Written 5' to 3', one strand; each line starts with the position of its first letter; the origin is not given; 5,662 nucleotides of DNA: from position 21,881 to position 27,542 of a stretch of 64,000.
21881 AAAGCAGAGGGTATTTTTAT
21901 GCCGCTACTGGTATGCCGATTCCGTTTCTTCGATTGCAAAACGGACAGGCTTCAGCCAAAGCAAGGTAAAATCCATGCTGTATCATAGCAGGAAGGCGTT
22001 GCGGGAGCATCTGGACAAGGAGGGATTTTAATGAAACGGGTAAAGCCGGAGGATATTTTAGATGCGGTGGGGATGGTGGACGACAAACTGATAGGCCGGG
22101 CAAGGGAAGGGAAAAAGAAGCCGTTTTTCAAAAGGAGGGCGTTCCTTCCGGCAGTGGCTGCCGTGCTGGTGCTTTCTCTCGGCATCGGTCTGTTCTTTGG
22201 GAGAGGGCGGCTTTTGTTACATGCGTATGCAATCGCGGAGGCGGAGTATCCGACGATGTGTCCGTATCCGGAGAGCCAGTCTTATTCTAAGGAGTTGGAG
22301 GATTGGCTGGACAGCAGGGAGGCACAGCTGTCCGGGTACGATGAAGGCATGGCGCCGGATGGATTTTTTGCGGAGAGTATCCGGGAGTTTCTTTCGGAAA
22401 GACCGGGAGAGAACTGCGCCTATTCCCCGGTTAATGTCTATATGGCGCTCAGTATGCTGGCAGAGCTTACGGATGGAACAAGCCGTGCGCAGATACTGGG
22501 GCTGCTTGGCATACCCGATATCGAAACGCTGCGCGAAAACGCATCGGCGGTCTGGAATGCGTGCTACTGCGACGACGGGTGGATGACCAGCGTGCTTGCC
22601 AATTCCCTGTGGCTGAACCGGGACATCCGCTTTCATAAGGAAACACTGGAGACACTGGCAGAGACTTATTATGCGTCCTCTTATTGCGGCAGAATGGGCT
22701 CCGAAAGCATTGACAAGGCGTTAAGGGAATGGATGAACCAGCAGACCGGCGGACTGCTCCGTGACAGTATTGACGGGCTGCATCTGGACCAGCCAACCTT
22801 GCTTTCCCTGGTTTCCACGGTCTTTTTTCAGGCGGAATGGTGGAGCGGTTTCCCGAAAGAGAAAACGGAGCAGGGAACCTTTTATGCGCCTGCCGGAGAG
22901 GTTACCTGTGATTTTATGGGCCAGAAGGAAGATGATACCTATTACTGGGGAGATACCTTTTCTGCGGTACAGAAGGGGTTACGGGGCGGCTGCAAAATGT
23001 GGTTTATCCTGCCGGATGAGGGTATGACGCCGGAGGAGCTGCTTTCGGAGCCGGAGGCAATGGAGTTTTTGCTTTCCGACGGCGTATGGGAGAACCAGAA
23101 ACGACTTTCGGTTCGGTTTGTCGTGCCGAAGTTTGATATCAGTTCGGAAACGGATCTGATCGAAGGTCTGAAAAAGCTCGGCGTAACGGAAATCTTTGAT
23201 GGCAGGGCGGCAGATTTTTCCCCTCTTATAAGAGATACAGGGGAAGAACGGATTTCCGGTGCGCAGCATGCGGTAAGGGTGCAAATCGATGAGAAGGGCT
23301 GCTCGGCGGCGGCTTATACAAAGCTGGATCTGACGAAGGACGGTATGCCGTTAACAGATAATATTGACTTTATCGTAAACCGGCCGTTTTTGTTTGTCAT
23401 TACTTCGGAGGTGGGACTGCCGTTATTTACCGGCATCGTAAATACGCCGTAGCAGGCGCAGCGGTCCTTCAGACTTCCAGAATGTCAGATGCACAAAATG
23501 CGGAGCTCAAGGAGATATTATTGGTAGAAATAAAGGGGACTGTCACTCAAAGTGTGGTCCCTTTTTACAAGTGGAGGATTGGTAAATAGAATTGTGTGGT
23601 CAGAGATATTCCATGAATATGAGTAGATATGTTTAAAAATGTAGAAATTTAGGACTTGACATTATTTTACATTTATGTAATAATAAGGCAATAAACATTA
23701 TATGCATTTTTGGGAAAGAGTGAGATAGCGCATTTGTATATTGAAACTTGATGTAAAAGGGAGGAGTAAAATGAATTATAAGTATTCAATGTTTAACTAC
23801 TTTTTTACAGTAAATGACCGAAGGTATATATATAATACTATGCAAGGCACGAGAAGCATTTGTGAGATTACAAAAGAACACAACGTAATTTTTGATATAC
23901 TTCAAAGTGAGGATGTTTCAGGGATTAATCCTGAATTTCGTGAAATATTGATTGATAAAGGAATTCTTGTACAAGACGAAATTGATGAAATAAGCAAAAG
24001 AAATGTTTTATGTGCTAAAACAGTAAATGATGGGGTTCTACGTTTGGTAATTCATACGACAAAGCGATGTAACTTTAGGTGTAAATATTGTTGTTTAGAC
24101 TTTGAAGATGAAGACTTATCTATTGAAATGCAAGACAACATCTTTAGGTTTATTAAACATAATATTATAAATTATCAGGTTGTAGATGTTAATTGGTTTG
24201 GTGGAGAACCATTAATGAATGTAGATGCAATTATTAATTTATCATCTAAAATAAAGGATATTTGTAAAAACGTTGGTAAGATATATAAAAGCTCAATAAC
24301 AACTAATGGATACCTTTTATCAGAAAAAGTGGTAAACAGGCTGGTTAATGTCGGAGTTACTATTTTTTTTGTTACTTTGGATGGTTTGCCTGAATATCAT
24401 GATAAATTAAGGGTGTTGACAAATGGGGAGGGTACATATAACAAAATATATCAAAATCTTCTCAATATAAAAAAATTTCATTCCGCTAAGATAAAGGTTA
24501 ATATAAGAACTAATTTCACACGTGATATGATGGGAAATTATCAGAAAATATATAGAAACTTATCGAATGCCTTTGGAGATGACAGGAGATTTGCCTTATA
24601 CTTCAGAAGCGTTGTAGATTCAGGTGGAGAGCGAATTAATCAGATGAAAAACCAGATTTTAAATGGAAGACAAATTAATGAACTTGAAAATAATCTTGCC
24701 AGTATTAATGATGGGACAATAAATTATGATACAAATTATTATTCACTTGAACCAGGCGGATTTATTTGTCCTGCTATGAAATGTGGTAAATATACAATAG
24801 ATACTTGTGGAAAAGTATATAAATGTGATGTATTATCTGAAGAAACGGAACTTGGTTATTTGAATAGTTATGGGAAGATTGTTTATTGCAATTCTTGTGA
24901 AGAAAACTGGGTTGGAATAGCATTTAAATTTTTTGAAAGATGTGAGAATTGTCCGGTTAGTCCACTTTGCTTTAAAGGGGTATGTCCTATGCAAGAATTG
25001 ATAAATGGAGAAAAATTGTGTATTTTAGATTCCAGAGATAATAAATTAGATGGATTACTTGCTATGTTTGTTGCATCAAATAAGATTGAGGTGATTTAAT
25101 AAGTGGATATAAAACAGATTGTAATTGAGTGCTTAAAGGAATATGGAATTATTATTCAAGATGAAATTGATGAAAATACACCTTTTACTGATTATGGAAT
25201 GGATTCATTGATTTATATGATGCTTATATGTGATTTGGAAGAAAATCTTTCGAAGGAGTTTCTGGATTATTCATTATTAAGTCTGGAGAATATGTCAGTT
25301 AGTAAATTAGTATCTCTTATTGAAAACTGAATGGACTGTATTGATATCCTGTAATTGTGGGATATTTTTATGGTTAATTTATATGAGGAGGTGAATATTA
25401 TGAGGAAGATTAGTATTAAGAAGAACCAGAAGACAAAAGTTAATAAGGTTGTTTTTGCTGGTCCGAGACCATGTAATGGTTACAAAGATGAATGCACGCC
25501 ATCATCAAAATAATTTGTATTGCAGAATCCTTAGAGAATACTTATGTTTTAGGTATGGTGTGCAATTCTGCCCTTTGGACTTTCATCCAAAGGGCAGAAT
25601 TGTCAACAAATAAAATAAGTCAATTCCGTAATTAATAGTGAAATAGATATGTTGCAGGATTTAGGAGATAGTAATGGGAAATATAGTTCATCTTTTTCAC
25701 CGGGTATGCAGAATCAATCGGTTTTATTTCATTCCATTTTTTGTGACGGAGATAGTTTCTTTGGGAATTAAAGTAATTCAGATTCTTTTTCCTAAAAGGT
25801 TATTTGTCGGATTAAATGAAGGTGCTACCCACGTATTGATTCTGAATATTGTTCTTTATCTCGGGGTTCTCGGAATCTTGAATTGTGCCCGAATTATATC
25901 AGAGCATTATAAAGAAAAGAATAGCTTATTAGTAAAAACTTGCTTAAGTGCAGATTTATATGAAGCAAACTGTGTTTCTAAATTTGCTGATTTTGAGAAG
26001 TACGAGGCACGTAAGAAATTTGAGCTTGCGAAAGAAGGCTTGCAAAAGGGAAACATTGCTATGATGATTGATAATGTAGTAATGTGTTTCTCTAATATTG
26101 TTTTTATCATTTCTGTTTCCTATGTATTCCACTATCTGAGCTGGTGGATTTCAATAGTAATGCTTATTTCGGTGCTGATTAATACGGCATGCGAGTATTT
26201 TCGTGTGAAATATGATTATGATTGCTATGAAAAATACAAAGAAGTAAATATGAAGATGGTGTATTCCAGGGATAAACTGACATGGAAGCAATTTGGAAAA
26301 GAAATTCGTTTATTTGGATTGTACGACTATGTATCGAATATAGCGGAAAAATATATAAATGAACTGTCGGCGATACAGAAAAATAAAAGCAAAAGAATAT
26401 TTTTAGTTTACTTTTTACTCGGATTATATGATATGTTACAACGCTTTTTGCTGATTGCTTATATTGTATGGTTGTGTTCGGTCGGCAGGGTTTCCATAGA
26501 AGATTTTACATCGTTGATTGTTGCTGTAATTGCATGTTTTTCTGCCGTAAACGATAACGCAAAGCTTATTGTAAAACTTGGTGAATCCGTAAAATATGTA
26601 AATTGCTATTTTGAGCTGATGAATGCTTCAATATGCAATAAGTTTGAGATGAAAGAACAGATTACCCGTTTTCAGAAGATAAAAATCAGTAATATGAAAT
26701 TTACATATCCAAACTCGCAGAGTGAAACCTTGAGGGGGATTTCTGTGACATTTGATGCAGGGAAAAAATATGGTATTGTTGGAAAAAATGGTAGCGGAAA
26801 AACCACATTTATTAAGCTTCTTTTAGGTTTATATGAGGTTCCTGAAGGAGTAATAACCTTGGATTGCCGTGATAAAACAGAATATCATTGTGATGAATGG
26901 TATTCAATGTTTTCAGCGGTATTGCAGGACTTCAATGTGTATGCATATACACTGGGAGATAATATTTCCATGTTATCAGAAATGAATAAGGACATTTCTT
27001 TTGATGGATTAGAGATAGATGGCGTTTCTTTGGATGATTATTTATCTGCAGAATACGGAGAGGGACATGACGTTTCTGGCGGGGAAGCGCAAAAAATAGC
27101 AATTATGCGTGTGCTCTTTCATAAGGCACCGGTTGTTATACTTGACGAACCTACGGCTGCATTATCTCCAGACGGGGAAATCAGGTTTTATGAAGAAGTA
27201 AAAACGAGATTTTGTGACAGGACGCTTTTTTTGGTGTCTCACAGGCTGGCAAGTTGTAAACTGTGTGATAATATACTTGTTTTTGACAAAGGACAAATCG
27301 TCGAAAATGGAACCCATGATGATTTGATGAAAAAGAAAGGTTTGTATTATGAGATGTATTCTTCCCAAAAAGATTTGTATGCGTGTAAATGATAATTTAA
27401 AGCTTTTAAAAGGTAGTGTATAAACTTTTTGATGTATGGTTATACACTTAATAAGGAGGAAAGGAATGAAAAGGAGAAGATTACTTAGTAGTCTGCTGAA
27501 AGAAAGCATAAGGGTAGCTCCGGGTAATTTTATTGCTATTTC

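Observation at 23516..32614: AT-rich 9.1-kb island encoding an rSAM/SPASM, carrier-protein, 37-aa Cys peptide, double ABC exporter, S8 fusion and orphan protein: candidate uncharacterised RiPP-type system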

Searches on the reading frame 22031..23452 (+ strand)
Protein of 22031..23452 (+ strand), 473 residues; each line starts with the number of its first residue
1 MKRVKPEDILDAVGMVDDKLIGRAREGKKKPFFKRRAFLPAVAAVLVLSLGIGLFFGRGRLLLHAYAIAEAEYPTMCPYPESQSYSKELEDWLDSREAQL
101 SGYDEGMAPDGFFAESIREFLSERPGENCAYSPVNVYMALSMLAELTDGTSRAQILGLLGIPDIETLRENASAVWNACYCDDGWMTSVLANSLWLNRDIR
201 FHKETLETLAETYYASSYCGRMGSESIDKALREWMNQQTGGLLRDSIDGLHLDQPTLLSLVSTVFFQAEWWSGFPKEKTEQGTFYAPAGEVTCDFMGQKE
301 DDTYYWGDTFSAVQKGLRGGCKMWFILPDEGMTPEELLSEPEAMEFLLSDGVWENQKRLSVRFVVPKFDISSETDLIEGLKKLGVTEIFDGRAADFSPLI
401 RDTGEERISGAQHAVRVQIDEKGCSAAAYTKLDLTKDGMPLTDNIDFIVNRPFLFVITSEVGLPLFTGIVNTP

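Call 57: list_cluster_members(proteins=[window:22031-23452:+, window:32910-36134:+, window:23771-25099:+, window:29248-31035:+])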
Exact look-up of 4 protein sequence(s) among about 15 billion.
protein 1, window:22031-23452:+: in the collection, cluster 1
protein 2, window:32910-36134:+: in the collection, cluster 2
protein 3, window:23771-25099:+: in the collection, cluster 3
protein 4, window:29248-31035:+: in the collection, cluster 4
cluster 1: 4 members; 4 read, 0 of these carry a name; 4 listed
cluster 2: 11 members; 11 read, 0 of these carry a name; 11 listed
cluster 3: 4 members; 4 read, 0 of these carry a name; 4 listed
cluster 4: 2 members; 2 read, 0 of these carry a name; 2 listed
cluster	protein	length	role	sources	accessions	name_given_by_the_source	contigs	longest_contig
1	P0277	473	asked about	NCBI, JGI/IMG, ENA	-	-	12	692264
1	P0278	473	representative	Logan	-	-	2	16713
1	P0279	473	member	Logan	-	-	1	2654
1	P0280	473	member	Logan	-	-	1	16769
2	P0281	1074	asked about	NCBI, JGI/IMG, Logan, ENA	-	-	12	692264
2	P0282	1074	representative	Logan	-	-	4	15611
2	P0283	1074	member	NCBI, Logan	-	-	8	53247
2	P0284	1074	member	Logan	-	-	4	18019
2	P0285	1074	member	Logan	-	-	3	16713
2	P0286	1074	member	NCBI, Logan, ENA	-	-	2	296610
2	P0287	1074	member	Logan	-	-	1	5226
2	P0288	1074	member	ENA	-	-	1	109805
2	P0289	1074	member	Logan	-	-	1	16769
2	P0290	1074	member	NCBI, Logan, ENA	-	-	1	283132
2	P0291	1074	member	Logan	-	-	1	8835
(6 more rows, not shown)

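Call 59: find_encoding_contigs(protein=P0286, flank=10000, max_places=2)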
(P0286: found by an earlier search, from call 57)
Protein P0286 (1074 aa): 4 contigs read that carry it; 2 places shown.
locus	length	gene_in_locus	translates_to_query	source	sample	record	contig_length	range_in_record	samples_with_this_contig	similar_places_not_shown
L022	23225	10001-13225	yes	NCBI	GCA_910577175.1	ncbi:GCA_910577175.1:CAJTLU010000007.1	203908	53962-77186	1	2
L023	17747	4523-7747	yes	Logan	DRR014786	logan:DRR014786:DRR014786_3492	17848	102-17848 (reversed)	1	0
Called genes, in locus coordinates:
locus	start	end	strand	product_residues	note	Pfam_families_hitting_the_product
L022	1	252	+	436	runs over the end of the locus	PF02885:Glycos_trans_3N, PF00591:Glycos_transf_3, PF07831:PYNP_C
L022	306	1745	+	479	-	PF00768:Peptidase_S11, PF13354:Beta-lactamase2, PF07943:PBP5_C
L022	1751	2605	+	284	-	PF00149:Metallophos, PF12850:Metallophos_2 (faint)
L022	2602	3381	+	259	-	PF02616:SMC_ScpA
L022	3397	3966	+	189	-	PF04079:SMC_ScpB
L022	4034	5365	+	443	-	PF00768:Peptidase_S11, PF07943:PBP5_C (faint)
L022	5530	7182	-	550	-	PF00916:Sulfate_transp, PF16983:MFS_MOT1 (weak), PF01740:STAS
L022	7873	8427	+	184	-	PF04545:Sigma70_r4 (faint), PF04542:Sigma70_r2, PF07638:Sigma70_ECF (weak), PF08281:Sigma70_r4_2 (weak)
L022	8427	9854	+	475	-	PF00079:Serpin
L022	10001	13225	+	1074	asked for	PF08455:SNF2_assoc, PF00176:SNF2-rel_dom, PF00270:DEAD (faint), PF04851:ResIII, PF00271:Helicase_C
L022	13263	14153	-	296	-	-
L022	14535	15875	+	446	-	PF01554:MatE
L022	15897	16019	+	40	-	-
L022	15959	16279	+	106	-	PF00072:Response_reg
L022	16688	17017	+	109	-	-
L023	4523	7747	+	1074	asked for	PF08455:SNF2_assoc, PF00176:SNF2-rel_dom, PF00270:DEAD (faint), PF04851:ResIII, PF00271:Helicase_C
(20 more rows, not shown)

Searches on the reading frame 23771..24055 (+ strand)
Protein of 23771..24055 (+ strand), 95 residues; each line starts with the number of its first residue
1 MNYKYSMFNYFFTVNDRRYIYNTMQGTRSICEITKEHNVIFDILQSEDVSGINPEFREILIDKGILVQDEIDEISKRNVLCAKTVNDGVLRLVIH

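Call 97: search_protein_families(library=pfam, proteins=[window:23771-24055:+], max_evalue=10)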
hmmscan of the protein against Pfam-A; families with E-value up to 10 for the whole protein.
window:23771-24055:+ (95 aa): 1 family
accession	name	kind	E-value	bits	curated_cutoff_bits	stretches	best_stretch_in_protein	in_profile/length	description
PF24174.1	MsddA-like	-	0.17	12.5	27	1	14-70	14-68/137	Bacterial deaminase MsddA-like domain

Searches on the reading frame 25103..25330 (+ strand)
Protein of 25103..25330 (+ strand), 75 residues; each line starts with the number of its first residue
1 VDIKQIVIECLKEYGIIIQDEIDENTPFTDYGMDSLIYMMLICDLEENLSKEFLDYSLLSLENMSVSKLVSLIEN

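Call 6: search_protein_families(library=ncbifam, proteins=[window:25103-25330:+], max_evalue=0.01)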
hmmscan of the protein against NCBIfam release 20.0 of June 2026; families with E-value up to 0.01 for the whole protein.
window:25103-25330:+ (75 aa): 1 family
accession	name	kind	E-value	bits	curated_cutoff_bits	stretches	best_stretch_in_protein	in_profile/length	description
NF002149.0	PRK00982.1-3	equivalog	0.0087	16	106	1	3-55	8-57/78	acyl carrier protein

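Call 7: search_protein_families(library=pfam, proteins=[window:25103-25330:+], max_evalue=0.01)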
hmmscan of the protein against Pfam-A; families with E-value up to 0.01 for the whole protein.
window:25103-25330:+ (75 aa): 2 families
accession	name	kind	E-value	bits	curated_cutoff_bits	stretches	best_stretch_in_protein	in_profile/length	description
PF00550.31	PP-binding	-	5.5e-07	30.2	20.8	1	18-71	14-65/67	Phosphopantetheine attachment site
PF23297.2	ACP_SdgA_C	-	7e-06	26.5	27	1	2-74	10-80/95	Highly reducing polyketide synthase sdgA, C-terminal ACP domain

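Call 67: search_protein_families(library=ncbifam, proteins=[window:25103-25330:+], max_evalue=1)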
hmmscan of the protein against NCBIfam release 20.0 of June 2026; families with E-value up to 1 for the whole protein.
window:25103-25330:+ (75 aa): 7 families
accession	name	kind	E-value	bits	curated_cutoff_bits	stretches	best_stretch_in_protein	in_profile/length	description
NF002149.0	PRK00982.1-3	equivalog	0.0087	16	106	1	3-55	8-57/78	acyl carrier protein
NF002151.0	PRK00982.1-5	equivalog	0.019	15.1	92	1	3-55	8-57/78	acyl carrier protein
NF002150.0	PRK00982.1-4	subfamily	0.021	15.1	66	1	4-55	11-59/80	acyl carrier protein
NF058660.1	cispen_ACP_AmcB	equivalog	0.022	14.9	80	1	17-74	18-76/80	cispentacin biosynthesis acyl carrier protein AmcB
NF002148.0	PRK00982.1-2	subfamily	0.037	13.9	71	1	3-62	9-65/79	acyl carrier protein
TIGR00517.1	acyl_carrier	equivalog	0.046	13.6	70.45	1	3-74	4-74/77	acyl carrier protein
NF008240.0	PRK11014.1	equivalog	0.092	12.8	182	1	26-43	4-21/141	nitric oxide-sensing transcriptional repressor NsrR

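Call 100: search_protein_families(library=padloc, proteins=[window:25103-25330:+], max_evalue=0.001)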
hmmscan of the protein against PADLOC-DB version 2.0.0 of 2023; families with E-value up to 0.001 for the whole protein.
window:25103-25330:+ (75 aa): 0 families

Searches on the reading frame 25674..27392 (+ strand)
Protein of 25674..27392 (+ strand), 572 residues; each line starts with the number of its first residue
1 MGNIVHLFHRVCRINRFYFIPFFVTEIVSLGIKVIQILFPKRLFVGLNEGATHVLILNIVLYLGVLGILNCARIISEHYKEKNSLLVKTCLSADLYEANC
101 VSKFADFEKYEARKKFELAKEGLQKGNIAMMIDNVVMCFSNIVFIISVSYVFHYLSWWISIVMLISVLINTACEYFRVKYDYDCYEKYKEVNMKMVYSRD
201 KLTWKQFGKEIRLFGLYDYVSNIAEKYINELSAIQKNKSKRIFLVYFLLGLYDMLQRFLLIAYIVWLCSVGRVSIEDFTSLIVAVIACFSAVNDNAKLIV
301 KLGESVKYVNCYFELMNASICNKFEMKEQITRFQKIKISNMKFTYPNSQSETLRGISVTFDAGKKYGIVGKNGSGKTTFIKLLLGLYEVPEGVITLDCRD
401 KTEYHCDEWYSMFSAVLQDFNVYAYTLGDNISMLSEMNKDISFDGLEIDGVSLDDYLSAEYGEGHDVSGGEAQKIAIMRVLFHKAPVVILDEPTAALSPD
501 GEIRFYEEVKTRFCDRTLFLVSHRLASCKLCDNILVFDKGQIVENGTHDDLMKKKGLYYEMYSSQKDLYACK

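Call 6: search_protein_families(library=ncbifam, proteins=[window:25674-27392:+], max_evalue=0.01)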
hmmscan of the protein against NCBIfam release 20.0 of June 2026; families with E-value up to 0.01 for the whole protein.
window:25674-27392:+ (572 aa): 186 families (the best 25 are shown)
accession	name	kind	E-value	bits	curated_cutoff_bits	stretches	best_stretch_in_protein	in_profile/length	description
TIGR02203.1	MsbA_lipidA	equivalog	3.2e-55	187.7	602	1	130-565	128-569/572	lipid A export permease/ATP-binding protein MsbA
NF008364.0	PRK11160.1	equivalog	2.6e-53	181.5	630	1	139-563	142-573/575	heme ABC transporter ATP-binding protein/permease CydC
TIGR03375.1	type_I_sec_LssB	subfamily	1.1e-46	159.5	693.1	1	288-554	416-691/696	type I secretion system permease/ATPase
TIGR03796.1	NHLM_micro_ABC1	equivalog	2.5e-45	154.9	853.3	1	110-561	245-708/710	NHLP family bacteriocin export ABC transporter peptidase/permease/ATPase subunit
NF008381.0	PRK11176.1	equivalog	7.7e-45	153.3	867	1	141-565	149-579/582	lipid A ABC transporter ATP-binding protein/permease MsbA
TIGR02204.1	MsbA_rel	hypoth_equivalog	3.2e-41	141.7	780.4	1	334-561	336-571/576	ABC transporter, permease/ATP-binding protein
NF010178.0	PRK13657.1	equivalog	2.6e-40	138.4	733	1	268-564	265-569/588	glucan ABC transporter ATP-binding protein/ permease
TIGR00958.1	3a01208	subfamily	1.1e-39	136.4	874.6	1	133-561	277-710/711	antigen peptide transporter 2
TIGR03797.1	NHLM_micro_ABC2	equivalog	1.1e-38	133.2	709.4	1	134-565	259-685/686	NHLP bacteriocin export ABC transporter permease/ATPase subunit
TIGR01846.1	type_I_sec_HlyB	subfamily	3.7e-38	131.3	725.55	1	335-566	455-693/694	type I secretion system permease/ATPase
TIGR02857.1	CydD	equivalog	2.5e-37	129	435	1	325-536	311-528/529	thiol reductant ABC exporter subunit CydD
NF052233.1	CphA_assoc_ABC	equivalog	1.2e-36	126.4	880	1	264-566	435-744/766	cyanophycin metabolism-associated ABC transporter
NF008056.1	PRK10790.1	equivalog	1.5e-35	122.8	746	1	311-566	317-576/584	SmdB family multidrug efflux ABC transporter permease/ATP-binding protein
TIGR01192.1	chvA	subfamily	3.1e-35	121.9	585.4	1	333-562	332-567/585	glucan export ABC transporter ATP-binding protein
NF045513.1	HepA_fam_ABC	equivalog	3.3e-35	121.6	725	1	45-565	84-609/610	heterocyst formation ABC transporter subunit HepA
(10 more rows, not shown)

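Call 7: search_protein_families(library=pfam, proteins=[window:25674-27392:+], max_evalue=0.01)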
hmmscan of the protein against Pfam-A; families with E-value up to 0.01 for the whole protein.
window:25674-27392:+ (572 aa): 4 families
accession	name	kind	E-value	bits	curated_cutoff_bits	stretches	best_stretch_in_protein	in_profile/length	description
PF00005.33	ABC_tran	-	7.5e-24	85.3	25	1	353-495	1-137/137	ABC transporter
PF13304.12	AAA_21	-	8.9e-06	26.4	27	1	367-385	3-21/304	AAA domain, putative AbiEii toxin, Type IV TA system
PF13401.12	AAA_22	-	0.0019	18.9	27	1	368-439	10-77/130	AAA domain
PF02463.25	SMC_N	-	0.0038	17.1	40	0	366-381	27-42/220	RecF/RecN/SMC N terminal domain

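Call 100: search_protein_families(library=padloc, proteins=[window:25674-27392:+], max_evalue=0.001)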
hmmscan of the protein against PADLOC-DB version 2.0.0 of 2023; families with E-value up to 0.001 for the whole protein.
window:25674-27392:+ (572 aa): 6 families
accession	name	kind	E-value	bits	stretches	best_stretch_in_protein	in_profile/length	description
PDLC04135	mad3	-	9.1e-25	86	2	464-552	261-357/374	mads_3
PDLC02980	AriA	-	3.3e-06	25.3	1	367-387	3-23/304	-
PDLC04140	mad8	-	8.1e-06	23.6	1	351-505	15-212/314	mads_8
PDLC02914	ATPase-Toprim_I-B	-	2.9e-05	21.4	0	357-384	19-46/443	-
PDLC02335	AbiLi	-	0.00013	19.2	1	297-386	14-99/326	AbiLi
PDLC04164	AriA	-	0.00057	17.5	0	368-388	32-52/253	-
